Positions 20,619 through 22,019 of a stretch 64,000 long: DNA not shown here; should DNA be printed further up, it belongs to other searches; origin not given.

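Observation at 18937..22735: Translationally coupled operon of UbiA prenyltransferase, type III PKS, methyltransferase and flavoprotein oxidoreductase, predicting a prenylated phenolic lipid or quinone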

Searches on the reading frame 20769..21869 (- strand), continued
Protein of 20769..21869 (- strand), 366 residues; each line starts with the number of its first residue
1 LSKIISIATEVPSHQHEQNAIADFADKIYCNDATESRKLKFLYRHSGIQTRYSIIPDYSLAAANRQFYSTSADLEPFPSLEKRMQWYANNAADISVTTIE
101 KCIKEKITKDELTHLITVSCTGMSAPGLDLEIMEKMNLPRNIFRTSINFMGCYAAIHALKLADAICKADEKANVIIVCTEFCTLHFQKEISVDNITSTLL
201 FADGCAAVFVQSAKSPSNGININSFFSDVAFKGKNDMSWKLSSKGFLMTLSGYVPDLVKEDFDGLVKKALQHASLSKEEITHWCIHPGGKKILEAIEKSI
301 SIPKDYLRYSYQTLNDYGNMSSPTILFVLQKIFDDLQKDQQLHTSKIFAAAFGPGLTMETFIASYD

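Call 28: get_annotated_region(hit=H2, flank=5000)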
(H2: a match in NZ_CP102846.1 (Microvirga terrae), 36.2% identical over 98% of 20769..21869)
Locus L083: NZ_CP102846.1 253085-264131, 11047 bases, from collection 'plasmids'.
description: Microvirga terrae strain R24 plasmid pR24_1, complete sequence
organism: Microvirga terrae (NCBI taxid 2740529)
taxonomy: Bacteria; Pseudomonadota; Alphaproteobacteria; Hyphomicrobiales; Methylobacteriaceae; Microvirga; Microvirga terrae
host: -; source: soil,soil; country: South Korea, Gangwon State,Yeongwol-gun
typing (MOB-suite, as given by PLSDB): non-mobilizable
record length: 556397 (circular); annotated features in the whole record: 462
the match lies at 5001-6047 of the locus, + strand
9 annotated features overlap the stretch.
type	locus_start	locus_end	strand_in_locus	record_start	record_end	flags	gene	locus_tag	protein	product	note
CDS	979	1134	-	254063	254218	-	-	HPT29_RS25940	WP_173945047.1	DUF1127 domain-containing protein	-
CDS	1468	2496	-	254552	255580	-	-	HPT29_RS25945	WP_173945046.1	2-dehydropantoate 2-reductase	GO:0015940 - pantothenate biosynthetic process [Evidence IEA]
CDS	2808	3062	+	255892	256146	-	-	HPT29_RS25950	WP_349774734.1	hypothetical protein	-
CDS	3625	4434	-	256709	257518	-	trpC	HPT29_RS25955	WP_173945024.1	indole-3-glycerol phosphate synthase TrpC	GO:0006568 - tryptophan metabolic process [Evidence IEA]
CDS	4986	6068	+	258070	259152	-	-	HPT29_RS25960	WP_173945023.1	type III polyketide synthase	-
CDS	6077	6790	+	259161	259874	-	-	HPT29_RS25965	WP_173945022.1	methyltransferase domain-containing protein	-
CDS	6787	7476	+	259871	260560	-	-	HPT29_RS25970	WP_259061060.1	NAD-binding protein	-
CDS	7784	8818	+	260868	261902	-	moaA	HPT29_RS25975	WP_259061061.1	GTP 3',8-cyclase MoaA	GO:0006777 - Mo-molybdopterin cofactor biosynthetic process [Evidence IEA]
CDS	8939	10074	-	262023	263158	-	-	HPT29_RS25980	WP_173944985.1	IS3 family transposase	-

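Call 71: search_protein_families(library=ncbifam, proteins=[L082:6103-6813:+, L081:7126-7818:-, L083:6077-6790:+, L082:6806-7948:+, L081:6080-7138:-], max_evalue=0.00001)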
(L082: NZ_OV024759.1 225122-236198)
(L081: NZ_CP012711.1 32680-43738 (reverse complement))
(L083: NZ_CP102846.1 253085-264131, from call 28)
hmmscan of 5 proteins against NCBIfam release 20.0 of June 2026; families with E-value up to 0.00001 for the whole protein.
L082:6103-6813:+ (236 aa): 5 families
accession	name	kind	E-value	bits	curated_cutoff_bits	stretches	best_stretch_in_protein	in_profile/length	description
NF004851.0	PRK06202.1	equivalog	3.1e-100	334.5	243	1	4-234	2-232/237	hypothetical protein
TIGR01983.1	UbiG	equivalog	2e-10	40.4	102.95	1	62-183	49-168/228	bifunctional 2-polyprenyl-6-hydroxyphenol methylase/3-demethylubiquinol 3-O-methyltransferase UbiG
NF043040.1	corrin_prot_MT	hypoth_equivalog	9.5e-08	31.7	180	1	56-159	36-138/216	corrinoid protein-associated methyltransferase CpaM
NF040703.1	cyclopro_CfaB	exception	6.5e-07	28.5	650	1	54-154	151-249/393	C17 cyclopropane fatty acid synthase CfaB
NF001244.0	PRK00216.1-5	equivalog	6.9e-06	25.5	216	1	35-111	20-94/236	bifunctional demethylmenaquinone methyltransferase/2-methoxy-6-polyprenyl-1,4-benzoquinol methylase UbiE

L081:7126-7818:- (230 aa): 20 families
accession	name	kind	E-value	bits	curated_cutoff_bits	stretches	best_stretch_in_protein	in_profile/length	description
NF004851.0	PRK06202.1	equivalog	6.5e-31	107.6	243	1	21-227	24-229/237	hypothetical protein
TIGR01983.1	UbiG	equivalog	8.7e-13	48.1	102.95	1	33-173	29-166/228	bifunctional 2-polyprenyl-6-hydroxyphenol methylase/3-demethylubiquinol 3-O-methyltransferase UbiG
NF043040.1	corrin_prot_MT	hypoth_equivalog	7.3e-11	41.9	180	1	52-160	39-149/216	corrinoid protein-associated methyltransferase CpaM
TIGR02072.1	BioC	equivalog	8.4e-10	38.8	184.95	1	45-140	24-114/244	malonyl-ACP O-methyltransferase BioC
NF045882.1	PLipidMtase_Leg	equivalog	2.9e-09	37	390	1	42-192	31-176/207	phospholipid N-methyltransferase PmtA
TIGR02021.1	BchM-ChlM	equivalog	9.2e-09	35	158.9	1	52-159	53-154/218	magnesium protoporphyrin IX methyltransferase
NF041536.1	ArsM_DUF2284_UU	exception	9.6e-09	34.1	575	1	51-142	74-164/459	arsenite methyltransferase/DUF2284 domain selenoprotein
NF001244.0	PRK00216.1-5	equivalog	1.1e-08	34.7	216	1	48-129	44-124/236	bifunctional demethylmenaquinone methyltransferase/2-methoxy-6-polyprenyl-1,4-benzoquinol methylase UbiE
NF001080.0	PRK00121.2-2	equivalog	8.8e-08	31.6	132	1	53-129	46-122/224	tRNA (guanosine(46)-N7)-methyltransferase TrmB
NF045667.1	MTase_DVU1556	equivalog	1.2e-07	31.4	155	1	52-162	21-123/213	DVU_1556 family methyltransferase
NF041537.1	ArsM_AhpD_UU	exception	1.3e-07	30.7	510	1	53-151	76-171/345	arsenite methyltransferase/AhpD domain selenoprotein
TIGR03534.1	RF_mod_PrmC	equivalog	1.4e-07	31.2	199.1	1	50-127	85-160/253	peptide chain release factor N(5)-glutamine methyltransferase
TIGR01934.1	MenG_MenH_UbiE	subfamily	1.7e-07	30.8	158.35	1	51-127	38-110/223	ubiquinone/menaquinone biosynthesis methyltransferase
TIGR03587.1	Pse_Me-ase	hypoth_equivalog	4.7e-07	30.1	112.05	1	46-160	36-142/204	pseudaminic acid biosynthesis-associated methylase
TIGR00536.1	hemK_fam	subfamily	4.9e-07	29.1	115.5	1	48-95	109-156/286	HemK family protein methyltransferase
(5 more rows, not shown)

L083:6077-6790:+ (237 aa): 2 families
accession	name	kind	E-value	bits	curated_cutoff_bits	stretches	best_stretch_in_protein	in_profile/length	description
NF004851.0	PRK06202.1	equivalog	1.8e-31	109.4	243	1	7-213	9-213/237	hypothetical protein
NF010703.0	PRK14103.1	equivalog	3.4e-06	26.7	320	1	63-167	32-126/256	trans-aconitate 2-methyltransferase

L082:6806-7948:+ (380 aa): 60 families (the best 25 are shown)
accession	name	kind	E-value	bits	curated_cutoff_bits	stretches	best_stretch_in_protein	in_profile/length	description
NF006092.0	PRK08244.1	equivalog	5.6e-42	144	644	1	2-312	3-314/494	monooxygenase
NF004832.0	PRK06184.1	subfamily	8.6e-41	140.2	476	1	1-340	6-354/506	hypothetical protein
NF033145.1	rif_monoox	equivalog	1.2e-38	133.2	800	1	3-346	2-346/472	rifampin monooxygenase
NF004829.0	PRK06183.1-3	subfamily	1.9e-36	125.9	390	1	2-312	9-330/520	bifunctional 3-(3-hydroxy-phenyl)propionate/3-hydroxycinnamic acid hydroxylase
TIGR01988.1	Ubi-OHases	subfamily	6.4e-35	120.7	224.65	1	3-328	1-338/387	ubiquinone biosynthesis hydroxylase, UbiH/UbiF/VisC/COQ6 family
NF004831.0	PRK06183.1-5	equivalog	1.9e-33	115.8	546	1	3-311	10-322/568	bifunctional 3-(3-hydroxy-phenyl)propionate/3-hydroxycinnamic acid hydroxylase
NF005691.0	PRK07494.1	equivalog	7.4e-31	107.1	459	1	2-338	9-346/404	UbiH/UbiF family hydroxylase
NF005612.0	PRK07364.1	equivalog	1.3e-30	106.3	487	1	2-327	19-353/415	FAD-dependent hydroxylase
NF005303.0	PRK06834.1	subfamily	2.5e-30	105.5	625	1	3-311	5-306/488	hypothetical protein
NF006002.0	PRK08132.1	subfamily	6.5e-30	104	416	1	3-202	27-227/552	FAD-dependent oxidoreductase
NF004834.1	PRK06185.1-3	subfamily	2e-26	92.8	500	2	3-171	9-179/420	FAD-dependent oxidoreductase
NF004833.1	PRK06185.1-1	subfamily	3.1e-26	92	488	2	4-171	5-175/403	FAD-dependent oxidoreductase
NF005788.0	PRK07608.1-3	equivalog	3.7e-26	91.8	478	1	3-327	4-337/388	UbiH/UbiF family hydroxylase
NF004828.0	PRK06183.1-2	equivalog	5.5e-26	91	853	1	3-325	14-338/568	bifunctional 3-(3-hydroxy-phenyl)propionate/3-hydroxycinnamic acid hydroxylase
NF004835.0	PRK06185.1-4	equivalog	7.5e-25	87.5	601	2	3-170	12-181/411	FAD-dependent oxidoreductase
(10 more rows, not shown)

L081:6080-7138:- (352 aa): 1 family
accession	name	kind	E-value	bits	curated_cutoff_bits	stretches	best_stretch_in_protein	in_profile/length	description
TIGR02032.1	GG-red-SF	subfamily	7e-13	48.9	158.8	1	4-288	3-293/297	geranylgeranyl reductase family protein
